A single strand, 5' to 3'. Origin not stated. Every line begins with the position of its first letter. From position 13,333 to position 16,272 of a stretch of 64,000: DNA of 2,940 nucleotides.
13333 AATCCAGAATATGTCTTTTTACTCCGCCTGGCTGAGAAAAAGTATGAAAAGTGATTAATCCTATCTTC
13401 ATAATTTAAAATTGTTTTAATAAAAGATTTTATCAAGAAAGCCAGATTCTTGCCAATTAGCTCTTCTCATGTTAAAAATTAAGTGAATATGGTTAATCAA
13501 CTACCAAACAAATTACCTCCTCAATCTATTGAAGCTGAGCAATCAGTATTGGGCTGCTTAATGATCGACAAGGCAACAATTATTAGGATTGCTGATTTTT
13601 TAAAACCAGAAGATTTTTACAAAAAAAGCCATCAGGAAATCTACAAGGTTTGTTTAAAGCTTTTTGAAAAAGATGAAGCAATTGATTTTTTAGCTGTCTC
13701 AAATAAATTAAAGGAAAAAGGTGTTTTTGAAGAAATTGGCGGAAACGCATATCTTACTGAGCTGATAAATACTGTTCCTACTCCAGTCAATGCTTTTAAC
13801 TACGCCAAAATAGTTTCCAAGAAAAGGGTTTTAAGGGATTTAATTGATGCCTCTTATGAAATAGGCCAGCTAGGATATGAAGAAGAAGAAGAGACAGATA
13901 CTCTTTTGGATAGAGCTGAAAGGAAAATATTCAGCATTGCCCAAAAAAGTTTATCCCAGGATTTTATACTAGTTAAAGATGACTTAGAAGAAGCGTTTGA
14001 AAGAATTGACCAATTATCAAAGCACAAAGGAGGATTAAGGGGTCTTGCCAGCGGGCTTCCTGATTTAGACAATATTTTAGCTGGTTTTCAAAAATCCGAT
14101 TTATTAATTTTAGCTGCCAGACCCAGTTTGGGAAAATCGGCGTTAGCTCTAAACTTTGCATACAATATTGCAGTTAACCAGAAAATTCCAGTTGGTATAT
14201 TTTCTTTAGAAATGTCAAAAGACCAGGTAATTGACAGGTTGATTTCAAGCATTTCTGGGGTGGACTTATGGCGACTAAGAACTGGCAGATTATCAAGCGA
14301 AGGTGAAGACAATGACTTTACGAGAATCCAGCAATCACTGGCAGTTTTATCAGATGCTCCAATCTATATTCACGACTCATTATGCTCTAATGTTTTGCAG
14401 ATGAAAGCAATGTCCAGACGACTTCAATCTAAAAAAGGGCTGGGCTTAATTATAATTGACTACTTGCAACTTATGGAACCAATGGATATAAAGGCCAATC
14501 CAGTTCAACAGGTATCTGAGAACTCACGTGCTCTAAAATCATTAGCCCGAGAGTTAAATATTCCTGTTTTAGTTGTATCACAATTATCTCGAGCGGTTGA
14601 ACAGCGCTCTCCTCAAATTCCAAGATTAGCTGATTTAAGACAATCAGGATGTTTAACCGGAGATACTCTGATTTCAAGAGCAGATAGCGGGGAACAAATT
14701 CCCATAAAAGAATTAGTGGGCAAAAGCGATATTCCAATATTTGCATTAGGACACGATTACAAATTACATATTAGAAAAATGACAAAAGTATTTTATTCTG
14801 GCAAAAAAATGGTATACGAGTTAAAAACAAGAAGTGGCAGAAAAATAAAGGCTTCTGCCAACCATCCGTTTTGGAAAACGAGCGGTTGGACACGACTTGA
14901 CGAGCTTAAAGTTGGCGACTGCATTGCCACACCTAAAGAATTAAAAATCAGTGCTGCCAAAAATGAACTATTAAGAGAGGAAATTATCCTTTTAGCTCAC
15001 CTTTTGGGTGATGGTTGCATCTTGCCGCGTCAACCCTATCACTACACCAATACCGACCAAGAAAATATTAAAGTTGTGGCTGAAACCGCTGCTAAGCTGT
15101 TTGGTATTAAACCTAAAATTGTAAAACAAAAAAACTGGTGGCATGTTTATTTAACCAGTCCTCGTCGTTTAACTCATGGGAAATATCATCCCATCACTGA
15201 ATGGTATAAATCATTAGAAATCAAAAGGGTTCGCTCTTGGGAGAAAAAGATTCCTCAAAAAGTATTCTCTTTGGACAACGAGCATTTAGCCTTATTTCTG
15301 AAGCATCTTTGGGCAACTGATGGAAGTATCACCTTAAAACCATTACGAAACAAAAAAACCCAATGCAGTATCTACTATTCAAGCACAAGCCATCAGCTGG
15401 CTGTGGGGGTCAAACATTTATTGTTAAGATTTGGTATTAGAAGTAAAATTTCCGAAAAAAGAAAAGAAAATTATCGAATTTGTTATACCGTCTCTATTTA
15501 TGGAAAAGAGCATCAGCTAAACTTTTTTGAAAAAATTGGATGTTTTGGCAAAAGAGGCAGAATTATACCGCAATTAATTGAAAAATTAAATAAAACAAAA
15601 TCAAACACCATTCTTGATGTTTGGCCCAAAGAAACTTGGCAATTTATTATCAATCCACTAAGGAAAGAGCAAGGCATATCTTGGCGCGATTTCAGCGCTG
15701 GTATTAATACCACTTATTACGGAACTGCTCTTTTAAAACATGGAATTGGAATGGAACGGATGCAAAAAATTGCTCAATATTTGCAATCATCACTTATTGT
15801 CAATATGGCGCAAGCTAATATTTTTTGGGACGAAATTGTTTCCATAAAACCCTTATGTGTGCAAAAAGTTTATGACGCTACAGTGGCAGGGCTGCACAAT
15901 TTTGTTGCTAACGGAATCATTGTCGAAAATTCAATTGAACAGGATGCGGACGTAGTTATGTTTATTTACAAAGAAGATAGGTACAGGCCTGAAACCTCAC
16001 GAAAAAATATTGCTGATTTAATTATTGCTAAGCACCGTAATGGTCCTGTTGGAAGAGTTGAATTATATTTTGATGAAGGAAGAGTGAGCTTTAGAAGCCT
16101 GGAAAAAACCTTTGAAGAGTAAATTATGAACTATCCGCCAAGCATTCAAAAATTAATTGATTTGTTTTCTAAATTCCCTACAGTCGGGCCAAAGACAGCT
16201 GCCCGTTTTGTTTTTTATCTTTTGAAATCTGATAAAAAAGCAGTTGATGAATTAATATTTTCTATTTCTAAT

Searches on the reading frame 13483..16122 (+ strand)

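Call 44: search_protein_families(library=pfam, proteins=[window:13483-16122:+], max_evalue=0.0001)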
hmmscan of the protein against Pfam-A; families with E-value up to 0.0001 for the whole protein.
window:13483-16122:+ (879 aa): 5 families
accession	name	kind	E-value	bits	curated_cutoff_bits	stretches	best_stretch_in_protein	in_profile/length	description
PF03796.21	DnaB_C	-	2.9e-85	286.2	27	2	187-394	1-204/255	DnaB-like helicase C terminal domain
PF00772.26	DnaB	-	1.3e-34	118.8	23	1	12-112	2-102/103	DnaB-like helicase N terminal domain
PF14890.11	Intein_splicing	-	3.8e-25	88.9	35.8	1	400-816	4-155/155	Intein splicing domain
PF14528.11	LAGLIDADG_3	-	6.9e-25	87.6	22.5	1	602-686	3-82/82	LAGLIDADG-like domain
PF13481.12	AAA_25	-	9.5e-09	35.6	27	1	188-369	15-191/195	AAA domain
